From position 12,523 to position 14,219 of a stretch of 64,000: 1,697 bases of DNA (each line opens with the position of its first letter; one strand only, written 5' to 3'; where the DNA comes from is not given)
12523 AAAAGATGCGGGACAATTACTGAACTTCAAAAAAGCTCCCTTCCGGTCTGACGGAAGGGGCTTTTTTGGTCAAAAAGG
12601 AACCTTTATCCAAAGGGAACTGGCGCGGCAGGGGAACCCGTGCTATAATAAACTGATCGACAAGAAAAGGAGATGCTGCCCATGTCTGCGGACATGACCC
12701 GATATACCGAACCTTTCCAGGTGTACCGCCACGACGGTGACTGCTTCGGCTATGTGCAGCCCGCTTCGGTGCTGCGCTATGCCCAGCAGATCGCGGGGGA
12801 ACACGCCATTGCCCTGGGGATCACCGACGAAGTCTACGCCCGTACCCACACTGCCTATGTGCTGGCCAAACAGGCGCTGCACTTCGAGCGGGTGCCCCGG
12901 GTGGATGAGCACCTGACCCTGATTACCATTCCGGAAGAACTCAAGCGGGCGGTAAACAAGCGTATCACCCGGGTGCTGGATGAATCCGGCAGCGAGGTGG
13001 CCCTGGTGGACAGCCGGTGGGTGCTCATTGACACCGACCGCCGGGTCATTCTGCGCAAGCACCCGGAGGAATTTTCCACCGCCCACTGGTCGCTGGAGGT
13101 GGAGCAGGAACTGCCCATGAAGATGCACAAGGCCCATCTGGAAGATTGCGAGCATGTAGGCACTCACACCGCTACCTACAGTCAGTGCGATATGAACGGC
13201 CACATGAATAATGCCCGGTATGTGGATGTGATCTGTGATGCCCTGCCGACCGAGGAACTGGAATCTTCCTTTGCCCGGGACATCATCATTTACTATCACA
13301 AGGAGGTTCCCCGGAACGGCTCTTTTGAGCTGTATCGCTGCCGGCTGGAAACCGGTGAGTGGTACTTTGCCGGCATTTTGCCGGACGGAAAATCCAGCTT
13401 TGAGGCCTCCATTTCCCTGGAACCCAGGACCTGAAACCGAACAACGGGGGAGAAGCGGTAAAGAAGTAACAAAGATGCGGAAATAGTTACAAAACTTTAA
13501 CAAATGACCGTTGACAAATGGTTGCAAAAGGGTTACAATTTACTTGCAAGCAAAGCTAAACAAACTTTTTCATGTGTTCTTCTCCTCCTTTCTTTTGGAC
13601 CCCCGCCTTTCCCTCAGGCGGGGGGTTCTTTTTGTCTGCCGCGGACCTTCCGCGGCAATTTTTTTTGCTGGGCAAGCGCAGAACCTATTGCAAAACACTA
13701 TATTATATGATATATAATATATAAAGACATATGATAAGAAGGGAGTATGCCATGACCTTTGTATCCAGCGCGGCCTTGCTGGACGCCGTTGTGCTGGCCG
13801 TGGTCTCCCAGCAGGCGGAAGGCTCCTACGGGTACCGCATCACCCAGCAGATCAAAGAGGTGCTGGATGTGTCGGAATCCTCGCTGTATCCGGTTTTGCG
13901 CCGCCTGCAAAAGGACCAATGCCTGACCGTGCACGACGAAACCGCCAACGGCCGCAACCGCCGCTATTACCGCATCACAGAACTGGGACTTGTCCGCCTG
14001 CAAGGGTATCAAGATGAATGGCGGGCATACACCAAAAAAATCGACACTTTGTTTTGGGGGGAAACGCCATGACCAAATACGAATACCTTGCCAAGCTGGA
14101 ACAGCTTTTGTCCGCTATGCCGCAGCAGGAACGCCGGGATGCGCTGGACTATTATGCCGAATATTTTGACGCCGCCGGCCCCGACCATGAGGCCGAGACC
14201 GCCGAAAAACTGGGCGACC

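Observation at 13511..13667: Orphan strong promoter followed by tandem intrinsic terminators: candidate CU-rich small RNA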

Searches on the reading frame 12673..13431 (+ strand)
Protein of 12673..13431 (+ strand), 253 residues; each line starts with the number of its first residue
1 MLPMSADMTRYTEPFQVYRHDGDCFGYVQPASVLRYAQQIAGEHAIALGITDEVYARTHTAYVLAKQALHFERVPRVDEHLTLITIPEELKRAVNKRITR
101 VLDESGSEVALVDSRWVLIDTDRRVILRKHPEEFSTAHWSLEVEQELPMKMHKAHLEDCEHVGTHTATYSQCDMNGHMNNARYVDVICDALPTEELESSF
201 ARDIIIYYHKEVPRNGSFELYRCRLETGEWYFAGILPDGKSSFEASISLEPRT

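Call 7: find_related_loci(query=window:12673-13431:+, collection=genome_contigs, flank=4000)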
Query window:12673-13431:+ (253 aa) in genome_contigs; peptide patterns used: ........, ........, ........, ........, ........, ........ (x = any residue, [..] = any of these).
62 stretches matched a pattern; 24 encode a relative of the query (tblastn E <= 1e-3); 24 distinct loci.
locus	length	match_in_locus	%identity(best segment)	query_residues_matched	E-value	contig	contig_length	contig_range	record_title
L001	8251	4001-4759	92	1-253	6e-162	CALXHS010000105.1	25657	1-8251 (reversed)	MAG: uncultured Gemmiger sp. isolate E30__bin329 genome assembly, contig: E30__k127_614636, whole genome shotgun sequenc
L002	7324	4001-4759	85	1-253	5e-151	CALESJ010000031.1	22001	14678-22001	MAG TPA_asm: uncultured Faecalibacterium sp. isolate ERR318707_bin.9_CONCOCT_v1.1_MAG genome assembly, contig: ERZ176457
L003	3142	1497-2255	85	1-253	6e-158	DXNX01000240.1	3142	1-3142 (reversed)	MAG TPA_asm: Oscillospiraceae bacterium isolate HRGM_Genome_1307 HRGM_Genome_1307_240, whole genome shotgun sequence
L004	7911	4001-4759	83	1-253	3e-149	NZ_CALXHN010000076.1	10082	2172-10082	MAG: uncultured Gemmiger sp. isolate BRZ_EN__bin73 BRZ_EN__NODE_6183_length_10082_cov_10.816092, whole genome shotgun se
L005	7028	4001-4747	82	4-252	1e-145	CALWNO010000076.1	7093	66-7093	MAG: uncultured Gemmiger sp. isolate BRZ_EE__bin65 genome assembly, contig: BRZ_EE__NODE_10938_length_7093_cov_9.822406,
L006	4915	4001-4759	83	1-253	3e-149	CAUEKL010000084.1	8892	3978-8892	MAG TPA_asm: uncultured Gemmiger sp. isolate SRR20881980_bin.8_MetaWRAP_v1.3_MAG genome assembly, contig: ERZ18774946.30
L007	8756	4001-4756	81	1-252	6e-142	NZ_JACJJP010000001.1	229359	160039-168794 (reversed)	Gemmiger formicilis strain An812 An812_NODE_1_length_229359_cov_23.787990_pilon, whole genome shotgun sequence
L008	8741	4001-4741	72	1-253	2e-122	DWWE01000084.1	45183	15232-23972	MAG TPA_asm: Candidatus Gemmiger stercoravium isolate ChiBcolR8-2160 ChiBcolR8__C185415_L45183_SAMN08010060, whole genom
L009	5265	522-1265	70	3-251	3e-122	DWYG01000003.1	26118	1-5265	MAG TPA_asm: Candidatus Gemmiger avicola isolate ChiBcec8-13705 ChiBcec8__C8923_L26118_SAMN08010031, whole genome shotgu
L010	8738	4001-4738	69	1-252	7e-116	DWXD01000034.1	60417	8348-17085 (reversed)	MAG TPA_asm: Candidatus Gemmiger stercoripullorum isolate ChiSjej4B22-15101 ChiSjej4B22M5__C119174_L60417_SAMN08009952,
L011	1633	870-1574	62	11-249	1e-103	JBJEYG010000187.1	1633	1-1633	MAG: Gemmiger sp. isolate FUKU01_bin.012 NODE_23593_length_1633_cov_5.791508, whole genome shotgun sequence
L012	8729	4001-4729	59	8-252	6e-97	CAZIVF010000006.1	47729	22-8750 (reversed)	MAG TPA_asm: uncultured Subdoligranulum sp. isolate SRP222994_co1_122 genome assembly, contig: NODE_1245_length_47729_co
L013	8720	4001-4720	58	11-251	2e-95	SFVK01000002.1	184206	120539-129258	MAG: bacterium isolate W2P28.028 Contig3, whole genome shotgun sequence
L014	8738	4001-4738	58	2-249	3e-94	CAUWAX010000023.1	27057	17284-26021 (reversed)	MAG: uncultured Gemmiger sp. isolate ERS329800__bin3 genome assembly, contig: ERS329800_NODE_1560_length_27057_cov_30.96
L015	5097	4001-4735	59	3-249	2e-92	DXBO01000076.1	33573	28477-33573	MAG TPA_asm: Candidatus Gemmiger excrementavium isolate 3436 ChiHcolR15__C111665_L33573_SAMN08010023, whole genome shotg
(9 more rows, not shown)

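Call 45: search_protein_families(library=pfam, proteins=[window:12673-13431:+])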
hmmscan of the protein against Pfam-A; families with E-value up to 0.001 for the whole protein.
window:12673-13431:+ (253 aa): 3 families
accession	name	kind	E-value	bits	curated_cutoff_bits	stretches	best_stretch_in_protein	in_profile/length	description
PF01643.23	Acyl-ACP_TE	-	2.6e-16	60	23.7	1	10-129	3-123/131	Acyl-ACP thioesterase N-terminal domain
PF20791.3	Acyl-ACP_TE_C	-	1.2e-11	45.1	21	1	167-219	14-66/101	Acyl-ACP thioesterase C-terminal domain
PF13279.12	4HBT_2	-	9.8e-08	32.9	25.5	0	170-190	4-24/122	Thioesterase-like superfamily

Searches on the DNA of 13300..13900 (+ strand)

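Call 5: search_rna_families(source=window, start=13300, end=13900, threshold=evalue, max_evalue=10, show_alignments=3)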
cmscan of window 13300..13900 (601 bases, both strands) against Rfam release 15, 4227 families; matches with E-value up to 10: 17.
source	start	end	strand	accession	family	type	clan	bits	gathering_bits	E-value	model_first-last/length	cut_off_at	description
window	13600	13665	+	RF02837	anti-hemB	Gene; sRNA;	-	36.5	49.5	6.8e-07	1-81/81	no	Burkholderia RNA 7 (anti-hemB)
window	13588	13666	+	RF02871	ncS54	Gene; sRNA;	-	26.8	43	0.00059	1-79/79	no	Burkholderia sRNA 54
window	13545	13667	-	RF00516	ylbH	Cis-reg; leader;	-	23.9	50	0.0063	1-122/122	no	ylbH leader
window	13535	13631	+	RF00616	LhrC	Gene; sRNA;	CL00114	22.8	110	0.49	1-111/111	no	Listeria LhrC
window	13557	13640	+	RF00519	suhB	Gene; sRNA;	CL00108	21.6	41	0.044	1-77/77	no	Makes More Granules Regulator RNA (mmgR)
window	13553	13632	+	RF02846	Ref84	Gene; antisense;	-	20.4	52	4.9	1-87/87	no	Enterococcus sRNA 84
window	13532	13633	+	RF01733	atoC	Cis-reg;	-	19.7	50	0.7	1-93/93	no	atoC RNA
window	13632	13668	-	RF02508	Atu_Ti4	Gene; sRNA;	-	18.9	40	0.29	1-107/107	no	Rhizobiales sRNA Atu_Ti4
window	13491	13633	+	RF00515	PyrR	Cis-reg;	-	18.5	54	5.4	1-115/115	no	PyrR binding site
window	13562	13663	+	RF02344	ar14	Gene; sRNA;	-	18.1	58.8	0.42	1-123/123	no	Alphaproteobacterial ar14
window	13593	13624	+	RF01844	SmY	Gene; snRNA; splicing;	-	16.8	39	0.36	50-79/80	no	SmY spliceosomal RNA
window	13601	13639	+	RF02401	ClpQY_promoter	Cis-reg;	-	15.5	42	0.77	1-37/57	no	ClpQY promoter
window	13579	13631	+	RF02278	Betaproteobacteria_toxic_sRNA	Gene; sRNA;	-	15.1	50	2.6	1-64/64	no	Betaproteobacteria toxic small RNA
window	13340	13415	-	RF01721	Pseudomon-groES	Cis-reg;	-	14.3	50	4.7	1-111/111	no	Pseudomon-groES RNA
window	13518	13632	-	RF01087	PK-repZ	Cis-reg;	-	14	44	1.7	1-150/150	no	Pseudoknot of the regulatory region of the repZ gene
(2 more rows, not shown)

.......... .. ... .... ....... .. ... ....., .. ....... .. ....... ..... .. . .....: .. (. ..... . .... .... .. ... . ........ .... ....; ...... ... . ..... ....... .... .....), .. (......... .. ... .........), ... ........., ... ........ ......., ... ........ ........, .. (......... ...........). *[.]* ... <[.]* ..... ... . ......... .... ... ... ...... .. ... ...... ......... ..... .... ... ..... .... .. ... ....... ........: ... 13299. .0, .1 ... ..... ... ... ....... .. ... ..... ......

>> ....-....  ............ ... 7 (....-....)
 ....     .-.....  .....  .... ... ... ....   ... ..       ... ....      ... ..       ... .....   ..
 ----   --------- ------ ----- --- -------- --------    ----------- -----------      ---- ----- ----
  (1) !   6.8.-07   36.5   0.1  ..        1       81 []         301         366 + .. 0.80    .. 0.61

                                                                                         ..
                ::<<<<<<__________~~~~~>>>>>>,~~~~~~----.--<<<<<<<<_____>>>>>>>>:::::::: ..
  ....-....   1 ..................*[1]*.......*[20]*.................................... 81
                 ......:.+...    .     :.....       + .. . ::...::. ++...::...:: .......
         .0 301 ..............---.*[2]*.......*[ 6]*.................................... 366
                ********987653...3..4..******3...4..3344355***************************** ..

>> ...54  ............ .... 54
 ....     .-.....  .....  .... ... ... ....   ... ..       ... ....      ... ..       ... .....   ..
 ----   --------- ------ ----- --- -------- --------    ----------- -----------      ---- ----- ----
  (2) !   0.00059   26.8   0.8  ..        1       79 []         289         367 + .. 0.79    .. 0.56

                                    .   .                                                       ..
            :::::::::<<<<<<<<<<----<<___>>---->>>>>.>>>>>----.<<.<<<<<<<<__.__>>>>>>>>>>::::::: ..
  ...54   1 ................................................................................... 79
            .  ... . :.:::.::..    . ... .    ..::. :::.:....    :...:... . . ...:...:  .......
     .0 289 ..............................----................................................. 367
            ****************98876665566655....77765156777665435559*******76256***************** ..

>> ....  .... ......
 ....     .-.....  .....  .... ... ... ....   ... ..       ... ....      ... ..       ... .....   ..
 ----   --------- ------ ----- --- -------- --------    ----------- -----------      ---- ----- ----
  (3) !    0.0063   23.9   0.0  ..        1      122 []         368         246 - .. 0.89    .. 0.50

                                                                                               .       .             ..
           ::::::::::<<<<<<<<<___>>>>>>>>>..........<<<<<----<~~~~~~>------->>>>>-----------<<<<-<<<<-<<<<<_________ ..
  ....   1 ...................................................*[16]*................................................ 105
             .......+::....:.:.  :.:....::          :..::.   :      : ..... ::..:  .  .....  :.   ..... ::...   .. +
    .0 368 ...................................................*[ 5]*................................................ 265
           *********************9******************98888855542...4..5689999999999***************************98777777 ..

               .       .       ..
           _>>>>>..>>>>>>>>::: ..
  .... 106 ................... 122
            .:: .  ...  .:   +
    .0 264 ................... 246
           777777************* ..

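Call 54: build_rna_model(alignment_id=A2, structure=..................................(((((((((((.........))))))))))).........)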
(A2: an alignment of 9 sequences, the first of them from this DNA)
Model R1 built from alignment A2 (9 sequences, 74 columns); structure: as given.
model positions 71; base pairs 11; branch points 0; effective number of sequences 1.85; information 0.793 bits per position. Calibrated on 0.2 Mb of random sequence (short: E-values are rough).
structure used (alignment columns):
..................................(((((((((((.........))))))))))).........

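Call 55: search_with_rna_model(model_id=R1, source=window, filters=off, max_evalue=10)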
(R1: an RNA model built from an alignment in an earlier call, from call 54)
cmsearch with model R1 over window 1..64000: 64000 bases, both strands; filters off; matches with E-value up to 10: 28.
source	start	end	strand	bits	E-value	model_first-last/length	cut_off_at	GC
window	13563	13635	+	91.5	1.3e-21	1-71/71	no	0.49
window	15322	15389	-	26.8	4.9e-05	1-71/71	no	0.47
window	50293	50352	-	18.7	0.0057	1-71/71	no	0.58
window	36904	36961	-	16.6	0.02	1-71/71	no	0.62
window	15330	15363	+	13.9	0.099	33-65/71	no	0.68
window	54510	54569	-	12.7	0.19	1-71/71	no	0.43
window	50301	50329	+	11.3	0.45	33-65/71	no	0.69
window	53544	53617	+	11.2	0.49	1-71/71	no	0.58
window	34494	34578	-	10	0.96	1-71/71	no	0.52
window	63837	63869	-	9.3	1.4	1-71/71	no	0.36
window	13600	13624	-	9.1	1.7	36-60/71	no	0.8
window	8251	8282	+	8.7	2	33-69/71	no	0.56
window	6394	6416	-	8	3.1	37-59/71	no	0.78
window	2484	2509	-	8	3.2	33-71/71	no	0.62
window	2491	2518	+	7.9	3.2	33-71/71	no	0.61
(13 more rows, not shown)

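Call 56: search_with_rna_model(model_id=R1, sources=[window, L001, L002, L003, L004, L005, L007, L008, L009, L010, L012, L013, L014, L016, L017, L018, L019, L020, L021, L022, L029, L040, L042, L048, L055, L057, L058, L070, L074, L079, L088, L106, L126, L134, L142, L143, L146, L149, L150, L011, L023, L024], max_evalue=1, make_alignment=true)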
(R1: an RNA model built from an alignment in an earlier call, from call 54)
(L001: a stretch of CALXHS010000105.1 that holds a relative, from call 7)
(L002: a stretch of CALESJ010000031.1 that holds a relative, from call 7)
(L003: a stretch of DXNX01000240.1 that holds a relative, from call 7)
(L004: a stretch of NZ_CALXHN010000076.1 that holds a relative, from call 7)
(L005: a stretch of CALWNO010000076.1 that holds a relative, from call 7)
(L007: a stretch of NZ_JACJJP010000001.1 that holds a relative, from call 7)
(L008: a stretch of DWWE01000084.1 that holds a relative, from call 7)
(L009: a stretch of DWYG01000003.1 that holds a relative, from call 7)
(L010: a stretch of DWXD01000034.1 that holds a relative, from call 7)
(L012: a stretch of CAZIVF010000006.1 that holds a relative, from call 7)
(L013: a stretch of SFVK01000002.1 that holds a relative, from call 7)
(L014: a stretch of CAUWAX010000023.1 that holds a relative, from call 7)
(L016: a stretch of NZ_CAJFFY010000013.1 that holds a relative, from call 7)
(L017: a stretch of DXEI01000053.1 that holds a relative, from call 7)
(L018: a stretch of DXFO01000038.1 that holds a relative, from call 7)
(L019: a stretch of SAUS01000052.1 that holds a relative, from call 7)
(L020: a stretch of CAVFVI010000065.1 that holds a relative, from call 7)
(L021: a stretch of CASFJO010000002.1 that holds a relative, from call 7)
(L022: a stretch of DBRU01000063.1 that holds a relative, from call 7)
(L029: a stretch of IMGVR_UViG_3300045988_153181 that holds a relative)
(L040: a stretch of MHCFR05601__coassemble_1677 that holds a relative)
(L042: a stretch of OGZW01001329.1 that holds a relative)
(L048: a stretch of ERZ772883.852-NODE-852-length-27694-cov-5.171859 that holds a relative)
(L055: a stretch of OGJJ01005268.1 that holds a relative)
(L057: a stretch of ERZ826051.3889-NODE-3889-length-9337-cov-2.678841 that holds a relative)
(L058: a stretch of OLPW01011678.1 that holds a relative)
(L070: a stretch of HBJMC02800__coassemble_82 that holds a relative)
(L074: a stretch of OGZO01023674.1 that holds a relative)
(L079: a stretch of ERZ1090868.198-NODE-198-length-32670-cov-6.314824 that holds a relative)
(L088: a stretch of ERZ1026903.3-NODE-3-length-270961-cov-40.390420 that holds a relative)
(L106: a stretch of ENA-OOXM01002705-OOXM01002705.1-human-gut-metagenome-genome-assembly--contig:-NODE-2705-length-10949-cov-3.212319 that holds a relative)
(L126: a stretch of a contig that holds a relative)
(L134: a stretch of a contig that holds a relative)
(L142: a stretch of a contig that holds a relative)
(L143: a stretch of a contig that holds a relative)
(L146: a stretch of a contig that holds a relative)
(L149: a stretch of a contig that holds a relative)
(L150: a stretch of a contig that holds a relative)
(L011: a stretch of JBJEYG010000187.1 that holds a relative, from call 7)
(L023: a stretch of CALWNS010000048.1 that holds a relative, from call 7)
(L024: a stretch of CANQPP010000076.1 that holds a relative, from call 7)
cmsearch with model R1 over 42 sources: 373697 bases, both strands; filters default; matches with E-value up to 1: 50.
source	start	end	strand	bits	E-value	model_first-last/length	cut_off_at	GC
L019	4880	4950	+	100.5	3.8e-23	1-71/71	no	0.46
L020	3677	3747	+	100.5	3.8e-23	1-71/71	no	0.46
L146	1872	1942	-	100.5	3.8e-23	1-71/71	no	0.46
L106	1891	1961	+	98.6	1.2e-22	1-71/71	no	0.48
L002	5474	5546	+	96.9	3.2e-22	1-71/71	no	0.47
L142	542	612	+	96.6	3.7e-22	1-71/71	no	0.54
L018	4858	4928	-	95.6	7e-22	1-71/71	no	0.51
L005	4883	4956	+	95.3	8.2e-22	1-71/71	no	0.49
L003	2389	2461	+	94.2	1.6e-21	1-71/71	no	0.48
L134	609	681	-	94.2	1.6e-21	1-71/71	no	0.49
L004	4894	4966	+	92.2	5e-21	1-71/71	no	0.49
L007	4893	4965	+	92.2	5e-21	1-71/71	no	0.49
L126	4644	4716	-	92.2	5e-21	1-71/71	no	0.49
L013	4851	4922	+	91.7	6.9e-21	1-71/71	no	0.44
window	13563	13635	+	91.5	7.8e-21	1-71/71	no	0.49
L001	4892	4964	+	91.2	9.2e-21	1-71/71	no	0.51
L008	6727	6797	-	83.5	8.9e-19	1-71/71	no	0.51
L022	4928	4995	+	83.3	9.9e-19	1-71/71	no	0.53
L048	13598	13670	-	80.8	4.2e-18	1-71/71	no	0.42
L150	11069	11141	+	80.8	4.2e-18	1-71/71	no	0.42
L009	1392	1461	+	80.5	5e-18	1-71/71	no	0.54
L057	2912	2985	-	80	6.9e-18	1-71/71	no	0.46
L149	1165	1238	-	79.8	7.5e-18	1-71/71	no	0.45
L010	4853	4921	+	78.7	1.5e-17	1-71/71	no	0.55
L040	9501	9569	-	78.7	1.5e-17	1-71/71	no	0.55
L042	1988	2061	+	77.8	2.5e-17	1-71/71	no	0.46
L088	6565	6638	+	77.7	2.6e-17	1-71/71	no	0.45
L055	4991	5064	-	77.6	2.7e-17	1-71/71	no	0.43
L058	2680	2750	-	76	7.3e-17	1-71/71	no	0.49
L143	1570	1640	-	76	7.3e-17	1-71/71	no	0.49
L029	199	272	-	75.6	8.9e-17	1-71/71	no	0.46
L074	341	414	-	75.6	8.9e-17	1-71/71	no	0.46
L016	5023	5096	+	74.7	1.5e-16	1-71/71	no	0.5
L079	72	145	-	74.7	1.5e-16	1-71/71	no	0.5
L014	5630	5703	+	74.5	1.7e-16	1-71/71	no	0.49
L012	5630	5699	+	71.9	7.9e-16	1-71/71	no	0.5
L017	5032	5104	+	69.5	3.3e-15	1-71/71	no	0.53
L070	258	330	+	64.6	5.9e-14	1-71/71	no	0.56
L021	4965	4996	+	24.8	0.00092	33-65/71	no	0.69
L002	7227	7297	-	24.2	0.0013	1-71/71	no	0.56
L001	6669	6731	-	19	0.028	1-71/71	no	0.54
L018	4866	4898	+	18.2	0.044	33-65/71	no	0.58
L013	4884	4914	-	16.9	0.099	33-63/71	no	0.58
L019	4912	4942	-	16.7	0.11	33-63/71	no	0.58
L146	1880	1910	+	16.7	0.11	33-63/71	no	0.58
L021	4856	4874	+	16.3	0.14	1-71/71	no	0.37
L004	6677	6759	-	13.9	0.56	1-71/71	no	0.6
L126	2851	2933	+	13.9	0.56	1-71/71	no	0.6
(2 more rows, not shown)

Alignment A3: 50 matches aligned to the model, 94 columns, each read 5' to 3' on its own strand. Consensus structure (alignment columns), stored with it:
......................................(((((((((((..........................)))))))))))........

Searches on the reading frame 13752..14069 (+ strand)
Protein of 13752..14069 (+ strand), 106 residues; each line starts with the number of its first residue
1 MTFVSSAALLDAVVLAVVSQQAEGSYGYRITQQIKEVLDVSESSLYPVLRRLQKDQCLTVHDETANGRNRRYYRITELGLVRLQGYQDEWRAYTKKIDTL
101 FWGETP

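Call 45: search_protein_families(library=pfam, proteins=[window:13752-14069:+])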
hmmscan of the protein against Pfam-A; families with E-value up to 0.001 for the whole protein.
window:13752-14069:+ (106 aa): 2 families
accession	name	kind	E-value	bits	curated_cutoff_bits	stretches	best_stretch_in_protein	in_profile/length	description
PF03551.20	PadR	-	2.2e-17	63.2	27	1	14-83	1-73/75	Transcriptional regulator PadR-like family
PF13601.12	HTH_34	-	7.2e-05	23.3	27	1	32-89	18-75/80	Winged helix DNA-binding domain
